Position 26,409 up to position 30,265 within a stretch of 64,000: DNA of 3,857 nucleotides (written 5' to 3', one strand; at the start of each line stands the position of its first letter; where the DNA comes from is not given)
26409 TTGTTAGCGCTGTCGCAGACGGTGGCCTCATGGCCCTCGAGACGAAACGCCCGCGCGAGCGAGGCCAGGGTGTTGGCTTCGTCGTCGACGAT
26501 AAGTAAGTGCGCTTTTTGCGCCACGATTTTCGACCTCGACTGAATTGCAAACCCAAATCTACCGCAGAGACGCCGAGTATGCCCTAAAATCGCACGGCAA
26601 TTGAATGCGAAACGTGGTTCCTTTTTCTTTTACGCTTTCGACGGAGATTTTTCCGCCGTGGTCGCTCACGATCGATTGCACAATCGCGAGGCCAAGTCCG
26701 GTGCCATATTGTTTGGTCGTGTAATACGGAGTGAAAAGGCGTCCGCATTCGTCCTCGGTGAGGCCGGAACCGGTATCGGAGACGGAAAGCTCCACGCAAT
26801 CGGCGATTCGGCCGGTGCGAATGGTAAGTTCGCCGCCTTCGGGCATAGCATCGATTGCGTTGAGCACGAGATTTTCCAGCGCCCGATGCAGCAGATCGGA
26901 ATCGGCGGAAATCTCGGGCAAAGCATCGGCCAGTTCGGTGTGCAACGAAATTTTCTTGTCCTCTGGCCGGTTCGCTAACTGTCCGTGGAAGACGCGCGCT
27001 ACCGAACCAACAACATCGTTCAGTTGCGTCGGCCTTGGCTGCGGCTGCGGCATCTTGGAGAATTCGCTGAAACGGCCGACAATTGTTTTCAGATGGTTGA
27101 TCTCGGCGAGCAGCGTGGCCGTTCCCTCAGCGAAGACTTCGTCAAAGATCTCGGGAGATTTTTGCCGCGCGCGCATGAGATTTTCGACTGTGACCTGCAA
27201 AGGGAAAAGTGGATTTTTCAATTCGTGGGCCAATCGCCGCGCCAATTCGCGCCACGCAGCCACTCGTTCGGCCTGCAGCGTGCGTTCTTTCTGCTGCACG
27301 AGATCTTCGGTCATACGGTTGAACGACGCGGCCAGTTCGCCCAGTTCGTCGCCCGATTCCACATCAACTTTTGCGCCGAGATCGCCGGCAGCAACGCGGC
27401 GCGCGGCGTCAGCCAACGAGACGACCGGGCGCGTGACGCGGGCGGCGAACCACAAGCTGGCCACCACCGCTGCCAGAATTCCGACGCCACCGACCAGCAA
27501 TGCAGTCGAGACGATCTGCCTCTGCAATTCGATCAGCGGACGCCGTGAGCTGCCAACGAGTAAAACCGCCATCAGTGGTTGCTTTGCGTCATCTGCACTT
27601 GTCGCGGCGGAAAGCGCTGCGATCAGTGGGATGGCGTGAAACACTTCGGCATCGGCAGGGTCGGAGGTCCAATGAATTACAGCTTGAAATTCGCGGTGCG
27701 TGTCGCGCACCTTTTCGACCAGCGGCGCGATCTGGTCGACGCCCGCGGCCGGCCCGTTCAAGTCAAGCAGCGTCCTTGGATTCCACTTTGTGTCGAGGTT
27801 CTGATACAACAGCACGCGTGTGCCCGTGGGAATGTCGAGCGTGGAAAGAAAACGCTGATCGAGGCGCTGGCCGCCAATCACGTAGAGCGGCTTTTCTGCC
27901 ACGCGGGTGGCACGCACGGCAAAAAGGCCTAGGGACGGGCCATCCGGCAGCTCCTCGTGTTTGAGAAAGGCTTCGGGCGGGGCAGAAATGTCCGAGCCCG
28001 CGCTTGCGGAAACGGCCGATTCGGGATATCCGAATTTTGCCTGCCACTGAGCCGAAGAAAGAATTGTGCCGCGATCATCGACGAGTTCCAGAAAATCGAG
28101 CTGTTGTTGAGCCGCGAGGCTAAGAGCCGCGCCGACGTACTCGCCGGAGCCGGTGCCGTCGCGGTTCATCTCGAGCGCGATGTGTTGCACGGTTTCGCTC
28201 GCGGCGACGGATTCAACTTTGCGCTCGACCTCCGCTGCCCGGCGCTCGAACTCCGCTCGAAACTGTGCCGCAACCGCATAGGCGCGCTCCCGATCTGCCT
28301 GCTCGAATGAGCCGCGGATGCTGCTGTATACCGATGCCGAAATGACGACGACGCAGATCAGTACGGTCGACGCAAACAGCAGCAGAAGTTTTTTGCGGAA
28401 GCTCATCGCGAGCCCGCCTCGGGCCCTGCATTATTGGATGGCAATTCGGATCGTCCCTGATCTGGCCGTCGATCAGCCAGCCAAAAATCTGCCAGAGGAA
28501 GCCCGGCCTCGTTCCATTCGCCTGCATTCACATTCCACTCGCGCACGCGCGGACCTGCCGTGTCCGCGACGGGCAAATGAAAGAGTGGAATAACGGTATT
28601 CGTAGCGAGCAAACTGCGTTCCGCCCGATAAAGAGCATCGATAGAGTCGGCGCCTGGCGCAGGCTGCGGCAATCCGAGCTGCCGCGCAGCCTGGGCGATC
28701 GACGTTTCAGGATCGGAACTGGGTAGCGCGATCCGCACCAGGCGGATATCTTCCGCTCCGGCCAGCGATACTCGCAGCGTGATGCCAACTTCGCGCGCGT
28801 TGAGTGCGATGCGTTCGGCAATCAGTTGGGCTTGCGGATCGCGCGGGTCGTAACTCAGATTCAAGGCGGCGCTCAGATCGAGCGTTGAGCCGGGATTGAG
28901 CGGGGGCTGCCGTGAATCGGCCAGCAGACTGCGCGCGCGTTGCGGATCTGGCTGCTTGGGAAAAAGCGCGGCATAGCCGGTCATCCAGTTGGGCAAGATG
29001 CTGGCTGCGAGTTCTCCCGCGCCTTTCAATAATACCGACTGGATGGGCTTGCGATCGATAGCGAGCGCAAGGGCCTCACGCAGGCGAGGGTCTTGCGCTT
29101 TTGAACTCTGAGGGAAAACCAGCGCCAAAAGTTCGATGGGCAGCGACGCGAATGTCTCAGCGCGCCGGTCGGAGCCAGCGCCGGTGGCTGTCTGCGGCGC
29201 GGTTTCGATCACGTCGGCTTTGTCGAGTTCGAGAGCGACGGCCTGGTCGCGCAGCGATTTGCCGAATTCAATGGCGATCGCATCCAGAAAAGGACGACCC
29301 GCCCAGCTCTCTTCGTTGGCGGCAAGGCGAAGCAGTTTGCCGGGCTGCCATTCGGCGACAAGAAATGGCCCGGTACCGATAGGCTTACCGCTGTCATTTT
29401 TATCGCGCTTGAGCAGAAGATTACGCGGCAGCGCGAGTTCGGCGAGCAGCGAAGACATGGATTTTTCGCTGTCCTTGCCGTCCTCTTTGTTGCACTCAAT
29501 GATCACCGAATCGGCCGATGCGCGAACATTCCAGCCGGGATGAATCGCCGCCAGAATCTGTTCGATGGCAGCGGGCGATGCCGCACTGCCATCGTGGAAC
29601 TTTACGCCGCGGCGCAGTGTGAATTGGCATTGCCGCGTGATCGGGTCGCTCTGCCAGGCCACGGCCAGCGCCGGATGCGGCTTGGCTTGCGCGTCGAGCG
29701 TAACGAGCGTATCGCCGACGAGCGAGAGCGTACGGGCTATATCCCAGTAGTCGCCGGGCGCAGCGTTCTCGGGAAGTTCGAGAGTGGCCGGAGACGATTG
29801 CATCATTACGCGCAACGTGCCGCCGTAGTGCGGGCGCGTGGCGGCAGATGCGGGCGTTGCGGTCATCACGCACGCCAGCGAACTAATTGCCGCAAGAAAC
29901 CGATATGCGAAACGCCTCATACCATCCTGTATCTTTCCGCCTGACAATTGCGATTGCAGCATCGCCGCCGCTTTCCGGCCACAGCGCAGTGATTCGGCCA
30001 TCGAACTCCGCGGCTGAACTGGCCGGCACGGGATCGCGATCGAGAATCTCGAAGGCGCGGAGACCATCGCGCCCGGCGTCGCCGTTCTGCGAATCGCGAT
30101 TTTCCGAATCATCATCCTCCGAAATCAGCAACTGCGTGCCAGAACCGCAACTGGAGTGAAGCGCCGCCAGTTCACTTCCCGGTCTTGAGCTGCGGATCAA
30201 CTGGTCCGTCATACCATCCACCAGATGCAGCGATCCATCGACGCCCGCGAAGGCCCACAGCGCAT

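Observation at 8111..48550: Family of intergenic hairpins whose arms are tandem 7-8-nt arrays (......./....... plus locus-specific units), oriented relative to the downstream start codon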

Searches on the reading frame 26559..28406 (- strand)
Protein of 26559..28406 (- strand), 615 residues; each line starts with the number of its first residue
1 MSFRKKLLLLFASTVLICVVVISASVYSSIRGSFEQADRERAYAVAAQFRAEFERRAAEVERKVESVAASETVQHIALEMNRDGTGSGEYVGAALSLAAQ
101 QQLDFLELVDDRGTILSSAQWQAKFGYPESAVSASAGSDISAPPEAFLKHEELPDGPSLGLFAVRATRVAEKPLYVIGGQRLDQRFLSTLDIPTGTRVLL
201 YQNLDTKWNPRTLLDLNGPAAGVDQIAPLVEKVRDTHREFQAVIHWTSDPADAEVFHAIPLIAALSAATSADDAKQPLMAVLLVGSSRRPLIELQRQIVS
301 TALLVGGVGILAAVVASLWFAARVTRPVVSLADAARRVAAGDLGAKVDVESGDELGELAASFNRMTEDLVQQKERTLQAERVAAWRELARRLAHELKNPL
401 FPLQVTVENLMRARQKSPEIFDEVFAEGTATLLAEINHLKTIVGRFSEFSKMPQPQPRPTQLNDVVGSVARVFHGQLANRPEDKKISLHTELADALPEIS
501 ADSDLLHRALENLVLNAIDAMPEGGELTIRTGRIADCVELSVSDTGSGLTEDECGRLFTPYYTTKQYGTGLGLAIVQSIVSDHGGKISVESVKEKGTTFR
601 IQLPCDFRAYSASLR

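Call 97: search_protein_families(library=pfam, proteins=[window:26559-28406:-], max_evalue=0.00001)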
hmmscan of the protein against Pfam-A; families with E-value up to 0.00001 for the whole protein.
window:26559-28406:- (615 aa): 3 families
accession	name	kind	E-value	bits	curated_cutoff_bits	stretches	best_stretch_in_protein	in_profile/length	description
PF02518.31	HATPase_c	-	3.9e-28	98.5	26.4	1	502-604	2-108/111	Histidine kinase-, DNA gyrase B-, and HSP90-like ATPase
PF00672.30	HAMP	-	1.9e-16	60.6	25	1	319-370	1-52/53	HAMP domain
PF00512.31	HisKA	-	4.5e-07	30.3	26.9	1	385-453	2-64/66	His Kinase A (phospho-acceptor) domain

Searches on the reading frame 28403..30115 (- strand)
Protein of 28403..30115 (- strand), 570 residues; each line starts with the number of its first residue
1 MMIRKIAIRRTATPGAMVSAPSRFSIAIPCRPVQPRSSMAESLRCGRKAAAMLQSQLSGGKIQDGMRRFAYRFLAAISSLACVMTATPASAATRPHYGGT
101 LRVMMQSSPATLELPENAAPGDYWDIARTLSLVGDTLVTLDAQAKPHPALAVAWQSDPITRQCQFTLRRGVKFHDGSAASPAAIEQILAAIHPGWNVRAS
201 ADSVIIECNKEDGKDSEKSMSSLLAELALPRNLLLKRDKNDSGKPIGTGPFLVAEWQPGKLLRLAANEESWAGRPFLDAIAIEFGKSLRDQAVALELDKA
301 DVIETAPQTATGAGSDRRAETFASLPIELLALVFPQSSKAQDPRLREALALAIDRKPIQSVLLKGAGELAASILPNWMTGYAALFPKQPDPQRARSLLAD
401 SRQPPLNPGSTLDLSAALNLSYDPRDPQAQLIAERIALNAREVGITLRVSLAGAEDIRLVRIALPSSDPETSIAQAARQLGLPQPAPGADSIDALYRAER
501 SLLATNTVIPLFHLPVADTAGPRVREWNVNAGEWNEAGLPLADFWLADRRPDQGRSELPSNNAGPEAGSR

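Call 97: search_protein_families(library=pfam, proteins=[window:28403-30115:-], max_evalue=0.00001)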
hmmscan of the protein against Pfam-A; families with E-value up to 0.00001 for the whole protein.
window:28403-30115:- (570 aa): 1 family
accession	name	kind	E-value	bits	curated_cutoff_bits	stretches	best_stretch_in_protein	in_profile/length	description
PF00496.27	SBP_bac_5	-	1.6e-39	136.5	32.4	1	145-450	1-322/368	Bacterial extracellular solute-binding proteins, family 5 Middle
